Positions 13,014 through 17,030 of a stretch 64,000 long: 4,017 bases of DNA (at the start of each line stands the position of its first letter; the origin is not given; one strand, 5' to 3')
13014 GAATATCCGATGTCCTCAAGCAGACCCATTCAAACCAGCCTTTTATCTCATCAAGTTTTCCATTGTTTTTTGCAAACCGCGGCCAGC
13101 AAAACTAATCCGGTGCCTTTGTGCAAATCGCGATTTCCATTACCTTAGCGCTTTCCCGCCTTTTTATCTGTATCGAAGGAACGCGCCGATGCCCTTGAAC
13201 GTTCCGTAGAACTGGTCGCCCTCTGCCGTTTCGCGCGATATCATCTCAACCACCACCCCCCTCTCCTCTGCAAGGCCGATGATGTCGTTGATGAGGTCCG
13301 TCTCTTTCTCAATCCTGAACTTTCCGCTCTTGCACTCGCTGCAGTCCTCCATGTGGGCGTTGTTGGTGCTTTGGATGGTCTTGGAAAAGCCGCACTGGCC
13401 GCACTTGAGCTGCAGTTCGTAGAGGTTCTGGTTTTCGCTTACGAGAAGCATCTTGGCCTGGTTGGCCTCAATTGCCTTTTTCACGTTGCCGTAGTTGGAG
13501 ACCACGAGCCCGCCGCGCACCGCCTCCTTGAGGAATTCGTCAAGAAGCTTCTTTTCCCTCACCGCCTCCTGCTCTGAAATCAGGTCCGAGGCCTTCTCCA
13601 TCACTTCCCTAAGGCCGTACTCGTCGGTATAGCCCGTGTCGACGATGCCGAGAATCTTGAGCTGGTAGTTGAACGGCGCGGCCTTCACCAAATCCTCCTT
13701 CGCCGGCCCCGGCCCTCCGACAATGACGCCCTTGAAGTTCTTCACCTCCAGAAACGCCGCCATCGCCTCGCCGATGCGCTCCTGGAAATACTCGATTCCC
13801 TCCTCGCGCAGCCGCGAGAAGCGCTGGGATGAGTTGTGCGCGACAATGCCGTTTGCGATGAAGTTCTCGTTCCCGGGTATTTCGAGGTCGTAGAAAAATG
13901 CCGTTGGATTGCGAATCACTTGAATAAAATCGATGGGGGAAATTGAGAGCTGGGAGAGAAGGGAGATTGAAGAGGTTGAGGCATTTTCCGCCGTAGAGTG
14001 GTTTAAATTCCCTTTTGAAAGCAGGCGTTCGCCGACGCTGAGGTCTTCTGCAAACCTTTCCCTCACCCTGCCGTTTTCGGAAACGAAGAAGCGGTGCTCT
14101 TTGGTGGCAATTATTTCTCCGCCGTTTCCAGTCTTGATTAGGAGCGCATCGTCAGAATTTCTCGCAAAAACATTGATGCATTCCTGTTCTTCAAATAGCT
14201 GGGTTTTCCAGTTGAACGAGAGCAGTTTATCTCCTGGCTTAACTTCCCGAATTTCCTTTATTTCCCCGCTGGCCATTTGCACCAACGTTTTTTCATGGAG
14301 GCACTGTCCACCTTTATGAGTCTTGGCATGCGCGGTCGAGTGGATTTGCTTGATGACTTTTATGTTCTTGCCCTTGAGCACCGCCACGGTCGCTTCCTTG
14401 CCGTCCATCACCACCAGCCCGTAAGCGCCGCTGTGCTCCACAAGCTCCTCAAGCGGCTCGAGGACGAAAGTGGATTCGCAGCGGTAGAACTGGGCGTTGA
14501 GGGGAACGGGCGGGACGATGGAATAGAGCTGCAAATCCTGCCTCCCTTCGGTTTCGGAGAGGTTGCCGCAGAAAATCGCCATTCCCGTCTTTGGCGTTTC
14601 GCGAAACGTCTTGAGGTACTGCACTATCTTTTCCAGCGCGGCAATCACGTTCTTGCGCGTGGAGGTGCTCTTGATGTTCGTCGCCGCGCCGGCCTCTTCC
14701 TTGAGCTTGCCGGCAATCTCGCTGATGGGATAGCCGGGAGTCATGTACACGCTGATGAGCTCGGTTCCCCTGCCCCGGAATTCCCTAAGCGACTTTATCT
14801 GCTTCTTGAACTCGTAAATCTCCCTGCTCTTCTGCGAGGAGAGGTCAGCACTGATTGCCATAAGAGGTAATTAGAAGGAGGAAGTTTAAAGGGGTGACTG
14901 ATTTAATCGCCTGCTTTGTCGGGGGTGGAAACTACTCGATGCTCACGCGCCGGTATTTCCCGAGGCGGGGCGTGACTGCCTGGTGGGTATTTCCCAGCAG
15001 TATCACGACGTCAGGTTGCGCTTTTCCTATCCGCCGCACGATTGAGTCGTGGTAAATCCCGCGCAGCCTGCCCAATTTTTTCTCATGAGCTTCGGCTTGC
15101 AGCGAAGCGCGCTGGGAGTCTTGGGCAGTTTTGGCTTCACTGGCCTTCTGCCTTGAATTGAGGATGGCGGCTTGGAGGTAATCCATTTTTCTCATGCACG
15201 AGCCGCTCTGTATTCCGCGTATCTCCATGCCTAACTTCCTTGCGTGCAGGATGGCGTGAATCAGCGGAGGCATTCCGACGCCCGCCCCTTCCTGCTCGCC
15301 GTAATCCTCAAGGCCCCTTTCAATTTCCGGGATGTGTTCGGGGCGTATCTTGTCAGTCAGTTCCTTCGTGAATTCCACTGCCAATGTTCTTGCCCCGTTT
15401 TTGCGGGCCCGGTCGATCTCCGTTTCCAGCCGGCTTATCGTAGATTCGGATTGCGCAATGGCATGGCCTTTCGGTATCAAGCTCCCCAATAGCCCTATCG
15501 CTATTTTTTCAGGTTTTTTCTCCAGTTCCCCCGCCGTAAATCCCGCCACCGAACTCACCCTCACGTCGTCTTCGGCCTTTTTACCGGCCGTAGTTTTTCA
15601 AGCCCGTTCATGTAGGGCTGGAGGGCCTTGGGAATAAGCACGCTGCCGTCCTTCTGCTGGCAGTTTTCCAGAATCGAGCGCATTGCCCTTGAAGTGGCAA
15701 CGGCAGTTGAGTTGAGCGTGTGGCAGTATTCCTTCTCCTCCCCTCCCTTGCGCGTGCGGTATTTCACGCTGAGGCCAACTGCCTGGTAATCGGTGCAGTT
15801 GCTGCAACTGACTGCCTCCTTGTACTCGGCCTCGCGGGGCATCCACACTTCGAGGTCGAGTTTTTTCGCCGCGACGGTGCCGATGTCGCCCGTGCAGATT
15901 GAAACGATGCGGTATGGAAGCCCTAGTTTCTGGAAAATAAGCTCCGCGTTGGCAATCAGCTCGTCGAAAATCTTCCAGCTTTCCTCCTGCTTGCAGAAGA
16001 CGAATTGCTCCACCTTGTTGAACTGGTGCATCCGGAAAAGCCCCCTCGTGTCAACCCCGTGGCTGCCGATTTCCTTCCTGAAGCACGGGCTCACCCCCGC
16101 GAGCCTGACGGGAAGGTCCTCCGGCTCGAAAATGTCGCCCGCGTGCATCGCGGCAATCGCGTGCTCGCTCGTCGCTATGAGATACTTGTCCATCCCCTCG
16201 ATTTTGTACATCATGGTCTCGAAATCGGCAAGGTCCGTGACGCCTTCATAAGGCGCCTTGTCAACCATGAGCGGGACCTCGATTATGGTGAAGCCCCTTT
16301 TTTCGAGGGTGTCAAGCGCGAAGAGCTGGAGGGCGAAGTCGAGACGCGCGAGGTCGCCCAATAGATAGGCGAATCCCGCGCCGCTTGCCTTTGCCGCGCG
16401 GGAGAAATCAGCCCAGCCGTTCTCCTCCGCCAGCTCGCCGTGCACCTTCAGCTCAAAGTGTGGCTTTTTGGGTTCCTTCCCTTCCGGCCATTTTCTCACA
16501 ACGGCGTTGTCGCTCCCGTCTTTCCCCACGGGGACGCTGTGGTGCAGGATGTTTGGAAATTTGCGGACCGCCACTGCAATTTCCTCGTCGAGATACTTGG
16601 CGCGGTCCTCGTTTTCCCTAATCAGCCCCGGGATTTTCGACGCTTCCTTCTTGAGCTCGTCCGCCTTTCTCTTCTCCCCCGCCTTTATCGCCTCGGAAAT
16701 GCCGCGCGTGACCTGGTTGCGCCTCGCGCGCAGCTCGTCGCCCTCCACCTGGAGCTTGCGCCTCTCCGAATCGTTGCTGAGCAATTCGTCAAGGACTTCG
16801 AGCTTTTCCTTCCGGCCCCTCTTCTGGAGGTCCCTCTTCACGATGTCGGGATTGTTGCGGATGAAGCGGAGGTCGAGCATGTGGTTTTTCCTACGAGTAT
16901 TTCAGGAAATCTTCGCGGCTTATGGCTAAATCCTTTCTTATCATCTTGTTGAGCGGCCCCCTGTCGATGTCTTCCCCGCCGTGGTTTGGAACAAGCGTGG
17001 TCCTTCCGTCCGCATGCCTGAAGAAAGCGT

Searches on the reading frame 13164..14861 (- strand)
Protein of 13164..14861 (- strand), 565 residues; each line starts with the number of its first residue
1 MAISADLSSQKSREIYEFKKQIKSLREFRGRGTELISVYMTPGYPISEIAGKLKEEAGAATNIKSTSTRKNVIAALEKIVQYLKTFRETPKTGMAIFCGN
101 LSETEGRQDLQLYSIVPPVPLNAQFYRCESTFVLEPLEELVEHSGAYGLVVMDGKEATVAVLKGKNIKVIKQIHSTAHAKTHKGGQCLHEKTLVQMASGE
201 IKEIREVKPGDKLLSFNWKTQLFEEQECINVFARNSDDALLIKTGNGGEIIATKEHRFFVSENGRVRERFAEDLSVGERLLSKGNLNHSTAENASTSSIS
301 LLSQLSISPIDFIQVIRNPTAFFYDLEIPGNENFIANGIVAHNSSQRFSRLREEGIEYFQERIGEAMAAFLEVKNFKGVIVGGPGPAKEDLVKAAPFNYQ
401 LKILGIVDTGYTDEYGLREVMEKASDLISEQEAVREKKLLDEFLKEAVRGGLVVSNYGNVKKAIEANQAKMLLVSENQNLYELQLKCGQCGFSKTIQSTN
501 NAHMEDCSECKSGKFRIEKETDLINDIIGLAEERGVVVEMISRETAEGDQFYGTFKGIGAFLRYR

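Call 87: search_protein_families(library=pfam, proteins=[window:13164-14861:-], max_evalue=0.00001)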
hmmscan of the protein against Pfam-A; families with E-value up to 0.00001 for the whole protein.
window:13164-14861:- (565 aa): 6 families
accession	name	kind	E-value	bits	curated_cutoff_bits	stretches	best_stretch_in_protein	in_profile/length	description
PF03464.20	eRF1_2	-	1.2e-25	90.8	27.1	2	343-429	41-132/133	eRF1 domain 2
PF14890.11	Intein_splicing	-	3.5e-16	59.8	35.8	1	196-343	3-155/155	Intein splicing domain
PF03465.20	eRF1_3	-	8.4e-15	55.6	25.8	1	434-565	2-105/106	eRF1 domain 3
PF03463.20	eRF1_1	-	5.5e-12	46.2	23.8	1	19-140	1-122/123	eRF1 domain 1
PF18854.6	baeRF_family10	-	3.7e-10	40.7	27.1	0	334-425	59-139/143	Bacterial archaeo-eukaryotic release factor family 10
PF01079.26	Hint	-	9e-07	29.1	29.7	1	178-282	4-116/213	Hint module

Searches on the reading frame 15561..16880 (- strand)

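Call 87: search_protein_families(library=pfam, proteins=[window:15561-16880:-], max_evalue=0.00001)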
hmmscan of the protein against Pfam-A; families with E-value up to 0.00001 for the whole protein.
window:15561-16880:- (439 aa): 2 families
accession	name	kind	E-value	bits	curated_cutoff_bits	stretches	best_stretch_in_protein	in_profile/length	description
PF00587.30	tRNA-synt_2b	-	2e-37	129.4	29.3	1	230-406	9-178/179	tRNA synthetase class II core domain (G, H, P, S and T)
PF02403.27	Seryl_tRNA_N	-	3.4e-22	79.1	28.2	1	1-111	1-107/108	Seryl-tRNA synthetase N-terminal domain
